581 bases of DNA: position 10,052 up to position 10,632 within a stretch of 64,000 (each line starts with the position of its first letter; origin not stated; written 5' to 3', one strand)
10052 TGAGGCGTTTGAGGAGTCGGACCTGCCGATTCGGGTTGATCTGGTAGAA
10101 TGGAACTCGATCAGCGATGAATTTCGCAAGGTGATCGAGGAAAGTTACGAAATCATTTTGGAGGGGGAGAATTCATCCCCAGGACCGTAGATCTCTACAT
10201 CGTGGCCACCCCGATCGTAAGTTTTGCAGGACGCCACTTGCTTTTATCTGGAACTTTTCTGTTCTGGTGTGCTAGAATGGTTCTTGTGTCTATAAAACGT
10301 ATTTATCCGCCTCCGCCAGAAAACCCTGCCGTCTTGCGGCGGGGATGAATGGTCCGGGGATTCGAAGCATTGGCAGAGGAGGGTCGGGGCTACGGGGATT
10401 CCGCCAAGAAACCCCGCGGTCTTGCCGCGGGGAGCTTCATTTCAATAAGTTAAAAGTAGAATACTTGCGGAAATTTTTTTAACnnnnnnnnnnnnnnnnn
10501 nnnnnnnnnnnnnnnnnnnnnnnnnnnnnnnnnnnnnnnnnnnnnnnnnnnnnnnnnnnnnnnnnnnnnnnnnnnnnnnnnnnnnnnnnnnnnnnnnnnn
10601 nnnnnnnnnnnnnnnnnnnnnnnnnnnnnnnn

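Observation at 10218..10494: rsmI leader contains two tandem 33-bp hairpins with compensatory base changes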

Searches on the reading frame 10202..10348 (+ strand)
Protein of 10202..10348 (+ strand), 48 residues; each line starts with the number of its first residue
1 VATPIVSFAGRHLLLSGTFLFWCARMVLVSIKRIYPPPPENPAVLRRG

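Call 62: search_protein_families(library=pfam, proteins=[window:10202-10348:+], max_evalue=0.01)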
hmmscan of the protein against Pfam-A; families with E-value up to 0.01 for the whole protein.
window:10202-10348:+ (48 aa): 0 families

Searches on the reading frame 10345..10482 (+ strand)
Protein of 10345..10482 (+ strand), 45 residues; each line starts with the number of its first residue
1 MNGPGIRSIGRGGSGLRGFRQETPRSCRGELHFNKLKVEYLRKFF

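Call 53: find_encoding_contigs(protein=window:10345-10482:+, flank=3000, max_places=10)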
Protein window:10345-10482:+ (45 aa): no gene with exactly this product is on record in the collection.

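Call 62: search_protein_families(library=pfam, proteins=[window:10345-10482:+], max_evalue=0.01)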
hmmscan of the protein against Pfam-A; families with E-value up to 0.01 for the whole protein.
window:10345-10482:+ (45 aa): 0 families

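Call 68: search_protein_representatives(protein=window:10345-10479:+)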
Query: 45 residues. Proteins with E-value up to 0.001 (for the whole library): 1; up to 1e-10: 0; up to 1e-30: 0. The best 1 are listed.
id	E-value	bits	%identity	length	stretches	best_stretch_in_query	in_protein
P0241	2.0e-04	37.2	48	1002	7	9-28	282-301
